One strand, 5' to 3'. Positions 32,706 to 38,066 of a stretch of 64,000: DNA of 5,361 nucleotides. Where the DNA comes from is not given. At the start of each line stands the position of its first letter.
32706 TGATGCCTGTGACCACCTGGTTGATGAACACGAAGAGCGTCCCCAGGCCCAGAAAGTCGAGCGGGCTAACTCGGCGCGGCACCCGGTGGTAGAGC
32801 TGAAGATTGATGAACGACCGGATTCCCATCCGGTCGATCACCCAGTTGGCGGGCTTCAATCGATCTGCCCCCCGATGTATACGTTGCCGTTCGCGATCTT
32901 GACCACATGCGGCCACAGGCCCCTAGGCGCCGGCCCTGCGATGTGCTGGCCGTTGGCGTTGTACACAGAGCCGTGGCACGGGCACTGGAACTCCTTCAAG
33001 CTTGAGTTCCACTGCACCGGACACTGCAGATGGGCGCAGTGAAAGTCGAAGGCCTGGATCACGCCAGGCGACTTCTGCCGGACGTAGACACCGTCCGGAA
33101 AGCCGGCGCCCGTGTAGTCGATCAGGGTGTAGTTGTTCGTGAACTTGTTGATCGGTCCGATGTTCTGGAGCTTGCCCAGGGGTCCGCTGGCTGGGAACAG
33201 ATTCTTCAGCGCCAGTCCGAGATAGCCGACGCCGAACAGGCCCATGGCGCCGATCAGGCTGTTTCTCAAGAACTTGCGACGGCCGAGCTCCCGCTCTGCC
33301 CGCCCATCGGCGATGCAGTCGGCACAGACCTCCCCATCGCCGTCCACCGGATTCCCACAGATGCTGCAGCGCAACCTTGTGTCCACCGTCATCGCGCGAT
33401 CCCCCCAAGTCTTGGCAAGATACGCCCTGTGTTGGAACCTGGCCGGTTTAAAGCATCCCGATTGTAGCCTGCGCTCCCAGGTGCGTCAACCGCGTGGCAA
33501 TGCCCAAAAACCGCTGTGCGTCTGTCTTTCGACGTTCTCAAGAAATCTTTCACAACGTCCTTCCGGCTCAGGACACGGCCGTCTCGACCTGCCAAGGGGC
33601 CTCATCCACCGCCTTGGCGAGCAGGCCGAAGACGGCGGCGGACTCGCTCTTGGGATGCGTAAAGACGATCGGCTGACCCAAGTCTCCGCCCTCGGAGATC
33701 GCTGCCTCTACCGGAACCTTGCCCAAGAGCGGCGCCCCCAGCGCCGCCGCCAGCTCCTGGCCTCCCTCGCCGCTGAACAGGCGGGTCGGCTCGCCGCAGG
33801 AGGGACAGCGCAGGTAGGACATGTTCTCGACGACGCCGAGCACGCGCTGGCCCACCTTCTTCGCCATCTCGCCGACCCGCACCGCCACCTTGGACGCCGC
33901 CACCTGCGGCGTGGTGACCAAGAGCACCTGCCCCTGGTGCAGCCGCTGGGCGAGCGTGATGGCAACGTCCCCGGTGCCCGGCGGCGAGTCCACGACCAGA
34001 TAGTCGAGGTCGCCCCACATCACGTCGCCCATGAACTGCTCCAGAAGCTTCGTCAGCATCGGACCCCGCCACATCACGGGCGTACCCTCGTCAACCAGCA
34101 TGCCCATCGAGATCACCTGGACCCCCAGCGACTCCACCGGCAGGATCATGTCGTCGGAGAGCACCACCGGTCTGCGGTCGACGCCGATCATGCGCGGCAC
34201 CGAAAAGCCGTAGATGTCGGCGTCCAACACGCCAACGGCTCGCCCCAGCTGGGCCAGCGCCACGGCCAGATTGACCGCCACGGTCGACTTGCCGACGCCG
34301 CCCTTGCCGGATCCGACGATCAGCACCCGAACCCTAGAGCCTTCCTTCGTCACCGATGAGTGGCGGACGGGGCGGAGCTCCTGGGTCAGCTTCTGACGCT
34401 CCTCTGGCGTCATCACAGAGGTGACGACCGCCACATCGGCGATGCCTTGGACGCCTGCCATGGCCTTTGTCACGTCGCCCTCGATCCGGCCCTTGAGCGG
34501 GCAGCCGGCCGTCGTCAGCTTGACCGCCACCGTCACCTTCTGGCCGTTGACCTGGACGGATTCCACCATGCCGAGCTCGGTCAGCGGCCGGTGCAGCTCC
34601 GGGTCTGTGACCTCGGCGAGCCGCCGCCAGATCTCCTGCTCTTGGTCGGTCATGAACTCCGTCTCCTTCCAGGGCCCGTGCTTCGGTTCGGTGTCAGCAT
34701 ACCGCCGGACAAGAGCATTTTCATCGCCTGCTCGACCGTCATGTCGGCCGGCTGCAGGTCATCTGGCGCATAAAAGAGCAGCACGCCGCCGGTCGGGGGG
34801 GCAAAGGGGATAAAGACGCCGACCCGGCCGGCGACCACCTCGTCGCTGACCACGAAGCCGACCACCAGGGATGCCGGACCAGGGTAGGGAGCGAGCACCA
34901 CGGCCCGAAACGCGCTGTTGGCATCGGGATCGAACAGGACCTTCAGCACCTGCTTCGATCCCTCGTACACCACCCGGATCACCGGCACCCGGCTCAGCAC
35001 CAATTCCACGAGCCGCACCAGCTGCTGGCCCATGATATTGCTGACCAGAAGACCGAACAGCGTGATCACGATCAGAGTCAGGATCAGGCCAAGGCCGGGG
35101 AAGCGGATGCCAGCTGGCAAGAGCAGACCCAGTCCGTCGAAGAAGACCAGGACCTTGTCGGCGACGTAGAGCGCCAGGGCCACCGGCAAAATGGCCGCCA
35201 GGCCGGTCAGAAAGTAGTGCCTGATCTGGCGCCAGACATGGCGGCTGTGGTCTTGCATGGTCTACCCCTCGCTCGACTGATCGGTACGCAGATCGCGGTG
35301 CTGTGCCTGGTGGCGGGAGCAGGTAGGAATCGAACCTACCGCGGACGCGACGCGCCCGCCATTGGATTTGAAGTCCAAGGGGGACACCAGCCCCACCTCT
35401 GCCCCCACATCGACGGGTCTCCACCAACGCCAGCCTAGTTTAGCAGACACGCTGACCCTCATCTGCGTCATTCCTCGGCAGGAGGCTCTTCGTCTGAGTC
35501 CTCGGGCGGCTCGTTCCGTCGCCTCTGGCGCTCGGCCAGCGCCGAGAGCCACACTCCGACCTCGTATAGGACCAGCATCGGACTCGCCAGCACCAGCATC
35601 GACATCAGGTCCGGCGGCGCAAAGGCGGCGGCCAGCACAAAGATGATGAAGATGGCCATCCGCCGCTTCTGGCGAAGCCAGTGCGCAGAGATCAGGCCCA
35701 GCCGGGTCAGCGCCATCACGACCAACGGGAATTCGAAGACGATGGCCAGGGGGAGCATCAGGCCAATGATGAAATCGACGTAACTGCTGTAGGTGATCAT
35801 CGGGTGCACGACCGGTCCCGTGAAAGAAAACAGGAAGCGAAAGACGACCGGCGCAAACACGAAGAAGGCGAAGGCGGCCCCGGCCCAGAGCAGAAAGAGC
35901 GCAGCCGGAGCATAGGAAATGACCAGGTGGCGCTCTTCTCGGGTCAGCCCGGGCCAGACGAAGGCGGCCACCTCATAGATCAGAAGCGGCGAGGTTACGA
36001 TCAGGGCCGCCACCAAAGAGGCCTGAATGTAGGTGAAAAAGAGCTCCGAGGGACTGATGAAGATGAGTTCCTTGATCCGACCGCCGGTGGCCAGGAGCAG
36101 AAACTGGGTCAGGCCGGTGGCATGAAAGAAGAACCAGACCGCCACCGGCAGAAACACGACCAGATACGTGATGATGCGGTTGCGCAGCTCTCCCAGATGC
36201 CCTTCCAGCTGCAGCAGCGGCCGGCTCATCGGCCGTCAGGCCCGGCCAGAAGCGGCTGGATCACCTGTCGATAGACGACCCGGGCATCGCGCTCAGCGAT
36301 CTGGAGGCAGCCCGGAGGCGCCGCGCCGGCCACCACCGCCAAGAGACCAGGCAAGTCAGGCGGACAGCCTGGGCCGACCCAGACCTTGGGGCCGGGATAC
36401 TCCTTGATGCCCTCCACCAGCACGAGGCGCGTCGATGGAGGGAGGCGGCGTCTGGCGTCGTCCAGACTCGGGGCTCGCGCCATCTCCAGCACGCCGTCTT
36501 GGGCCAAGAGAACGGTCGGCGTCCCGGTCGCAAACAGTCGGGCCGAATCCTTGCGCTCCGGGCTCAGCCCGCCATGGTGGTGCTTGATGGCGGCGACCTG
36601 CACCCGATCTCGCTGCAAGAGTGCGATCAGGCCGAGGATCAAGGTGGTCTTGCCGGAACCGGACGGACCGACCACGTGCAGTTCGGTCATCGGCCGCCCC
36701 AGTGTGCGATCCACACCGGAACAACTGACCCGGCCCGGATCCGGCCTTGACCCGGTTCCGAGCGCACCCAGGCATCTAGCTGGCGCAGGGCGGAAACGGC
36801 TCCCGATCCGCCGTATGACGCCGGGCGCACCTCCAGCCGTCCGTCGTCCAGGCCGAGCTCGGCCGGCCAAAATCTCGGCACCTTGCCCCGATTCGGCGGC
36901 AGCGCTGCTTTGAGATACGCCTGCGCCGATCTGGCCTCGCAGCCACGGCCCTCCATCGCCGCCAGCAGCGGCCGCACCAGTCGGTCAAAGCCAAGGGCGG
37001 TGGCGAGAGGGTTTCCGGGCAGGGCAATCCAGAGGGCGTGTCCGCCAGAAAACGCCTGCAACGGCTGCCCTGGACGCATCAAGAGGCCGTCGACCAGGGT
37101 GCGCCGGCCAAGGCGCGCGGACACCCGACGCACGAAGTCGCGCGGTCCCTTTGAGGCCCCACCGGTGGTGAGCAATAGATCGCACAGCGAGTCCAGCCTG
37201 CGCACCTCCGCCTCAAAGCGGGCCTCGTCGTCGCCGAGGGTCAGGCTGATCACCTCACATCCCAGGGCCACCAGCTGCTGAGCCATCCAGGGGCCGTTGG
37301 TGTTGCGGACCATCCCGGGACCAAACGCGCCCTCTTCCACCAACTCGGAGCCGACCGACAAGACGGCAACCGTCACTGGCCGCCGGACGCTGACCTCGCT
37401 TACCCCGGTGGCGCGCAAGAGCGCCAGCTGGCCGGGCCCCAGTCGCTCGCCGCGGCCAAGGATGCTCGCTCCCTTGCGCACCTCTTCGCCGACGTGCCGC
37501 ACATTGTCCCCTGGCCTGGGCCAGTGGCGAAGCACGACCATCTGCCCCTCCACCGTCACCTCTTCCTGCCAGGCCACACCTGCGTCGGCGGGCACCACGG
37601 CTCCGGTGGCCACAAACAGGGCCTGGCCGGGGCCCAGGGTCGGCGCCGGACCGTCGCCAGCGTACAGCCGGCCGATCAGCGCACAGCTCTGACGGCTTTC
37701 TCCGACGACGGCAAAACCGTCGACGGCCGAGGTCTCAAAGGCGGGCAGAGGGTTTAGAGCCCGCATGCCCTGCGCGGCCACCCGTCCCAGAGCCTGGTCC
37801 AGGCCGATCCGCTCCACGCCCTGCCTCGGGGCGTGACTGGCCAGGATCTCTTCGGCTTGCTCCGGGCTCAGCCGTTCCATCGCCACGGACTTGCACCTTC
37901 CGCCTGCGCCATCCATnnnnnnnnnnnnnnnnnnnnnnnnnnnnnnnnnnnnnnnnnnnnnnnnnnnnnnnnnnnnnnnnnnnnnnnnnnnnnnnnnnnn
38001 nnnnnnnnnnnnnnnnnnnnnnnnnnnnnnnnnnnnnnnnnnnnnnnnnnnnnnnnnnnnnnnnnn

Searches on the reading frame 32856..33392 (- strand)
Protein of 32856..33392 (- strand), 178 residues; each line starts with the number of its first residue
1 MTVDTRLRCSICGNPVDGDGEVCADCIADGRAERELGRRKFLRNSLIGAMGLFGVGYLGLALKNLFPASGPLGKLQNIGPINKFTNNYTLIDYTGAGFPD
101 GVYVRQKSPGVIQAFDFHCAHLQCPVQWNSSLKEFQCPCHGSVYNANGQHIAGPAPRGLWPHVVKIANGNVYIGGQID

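Call 4: search_protein_families(library=pfam, proteins=[window:32856-33392:-], max_evalue=0.01)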
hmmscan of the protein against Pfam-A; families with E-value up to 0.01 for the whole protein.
window:32856-33392:- (178 aa): 3 families
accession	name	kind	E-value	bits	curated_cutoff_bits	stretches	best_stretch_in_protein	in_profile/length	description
PF00355.32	Rieske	-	5.5e-09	36.3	20.3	1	104-158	28-83/88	Rieske [2Fe-2S] domain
PF13248.11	Zn_ribbon_3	-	0.0052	16.6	27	0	8-26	4-22/26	zinc-ribbon domain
PF18912.6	DZR_2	-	0.0073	16.6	27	1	8-29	9-30/56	Double zinc ribbon domain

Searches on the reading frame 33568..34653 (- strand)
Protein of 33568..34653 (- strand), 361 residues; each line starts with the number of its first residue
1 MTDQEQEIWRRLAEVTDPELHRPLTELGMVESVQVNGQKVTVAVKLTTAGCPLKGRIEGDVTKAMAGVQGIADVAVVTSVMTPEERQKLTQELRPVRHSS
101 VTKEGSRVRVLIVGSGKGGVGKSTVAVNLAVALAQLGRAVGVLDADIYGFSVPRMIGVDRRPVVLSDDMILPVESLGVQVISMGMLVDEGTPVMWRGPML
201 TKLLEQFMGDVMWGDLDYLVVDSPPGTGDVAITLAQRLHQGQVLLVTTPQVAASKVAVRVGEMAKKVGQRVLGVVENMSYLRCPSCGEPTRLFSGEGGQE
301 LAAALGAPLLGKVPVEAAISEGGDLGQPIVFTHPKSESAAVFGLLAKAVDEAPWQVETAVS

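Call 28: search_protein_families(library=pfam, proteins=[window:33568-34653:-], max_evalue=0.001)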
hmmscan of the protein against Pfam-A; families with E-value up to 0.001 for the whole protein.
window:33568-34653:- (361 aa): 7 families
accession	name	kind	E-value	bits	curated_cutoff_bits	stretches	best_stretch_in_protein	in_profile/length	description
PF10609.15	ParA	-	1.3e-90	303.6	27.1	1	109-349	4-245/246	NUBPL iron-transfer P-loop NTPase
PF01883.24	FeS_assembly_P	-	1.3e-18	67.4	23.5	1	5-76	1-71/73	Iron-sulfur cluster assembly protein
PF01656.29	CbiA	-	1.5e-10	41.6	25.4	1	112-149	2-39/125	CobQ/CobB/MinD/ParA nucleotide binding domain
PF09140.17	MipZ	-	6.6e-10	39.2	20.7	1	110-232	2-115/262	ATPase MipZ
PF13614.12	AAA_31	-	1.9e-08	34.9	27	1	109-147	2-40/177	AAA domain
PF00142.24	Fer4_NifH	-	8.3e-07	29.2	25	0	115-146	6-37/271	4Fe-4S iron sulfur cluster binding proteins, NifH/frxC family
PF02374.21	ArsA_ATPase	-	4.7e-05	23.2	24.3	1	112-146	4-38/305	Anion-transporting ATPase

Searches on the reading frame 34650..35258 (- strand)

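Call 28: search_protein_families(library=pfam, proteins=[window:34650-35258:-], max_evalue=0.001)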
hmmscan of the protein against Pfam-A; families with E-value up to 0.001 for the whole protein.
window:34650-35258:- (202 aa): 1 family
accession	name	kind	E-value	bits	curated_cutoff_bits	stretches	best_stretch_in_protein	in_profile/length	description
PF04367.18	DUF502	-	7e-21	74.6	23.8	1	59-155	1-105/107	Protein of unknown function (DUF502)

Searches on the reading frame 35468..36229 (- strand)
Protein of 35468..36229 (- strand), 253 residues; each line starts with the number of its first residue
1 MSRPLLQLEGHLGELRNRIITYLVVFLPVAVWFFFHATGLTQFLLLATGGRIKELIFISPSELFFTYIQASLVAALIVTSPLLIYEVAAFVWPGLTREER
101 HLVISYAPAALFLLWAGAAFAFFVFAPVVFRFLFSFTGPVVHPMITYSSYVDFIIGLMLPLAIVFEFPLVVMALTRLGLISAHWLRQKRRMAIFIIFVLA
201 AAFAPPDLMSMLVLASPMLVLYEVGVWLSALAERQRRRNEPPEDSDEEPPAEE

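Call 28: search_protein_families(library=pfam, proteins=[window:35468-36229:-], max_evalue=0.001)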
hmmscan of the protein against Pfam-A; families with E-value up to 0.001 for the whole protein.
window:35468-36229:- (253 aa): 1 family
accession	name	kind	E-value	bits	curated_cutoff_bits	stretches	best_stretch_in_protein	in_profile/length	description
PF00902.23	TatC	-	7.5e-55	186.4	25.1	1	11-217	2-208/208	Sec-independent protein translocase protein (TatC)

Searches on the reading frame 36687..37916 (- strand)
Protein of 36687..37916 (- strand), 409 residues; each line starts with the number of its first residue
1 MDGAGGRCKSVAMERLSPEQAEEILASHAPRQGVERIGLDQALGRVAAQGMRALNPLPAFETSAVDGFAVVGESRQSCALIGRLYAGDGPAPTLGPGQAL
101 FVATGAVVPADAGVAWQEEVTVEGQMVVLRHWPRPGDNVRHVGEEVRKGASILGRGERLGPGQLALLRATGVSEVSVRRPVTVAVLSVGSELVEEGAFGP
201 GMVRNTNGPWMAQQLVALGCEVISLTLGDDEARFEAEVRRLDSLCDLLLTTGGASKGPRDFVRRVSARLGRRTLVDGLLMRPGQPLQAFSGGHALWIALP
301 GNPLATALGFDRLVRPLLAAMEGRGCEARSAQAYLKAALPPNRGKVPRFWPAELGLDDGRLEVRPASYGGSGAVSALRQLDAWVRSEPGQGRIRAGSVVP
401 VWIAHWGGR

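Call 28: search_protein_families(library=pfam, proteins=[window:36687-37916:-], max_evalue=0.001)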
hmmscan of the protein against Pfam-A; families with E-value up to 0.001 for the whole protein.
window:36687-37916:- (409 aa): 3 families
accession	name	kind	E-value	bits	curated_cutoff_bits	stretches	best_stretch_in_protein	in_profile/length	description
PF03453.22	MoeA_N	-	3.2e-29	102.1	30.8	1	17-171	2-160/160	MoeA N-terminal region (domain I and II)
PF00994.29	MoCF_biosynth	-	2.5e-26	92.5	26.6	1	184-319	1-143/144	Probable molybdopterin binding domain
PF03454.20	MoeA_C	-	2.1e-09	37.9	22.1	1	333-402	2-70/72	MoeA C-terminal region (domain IV)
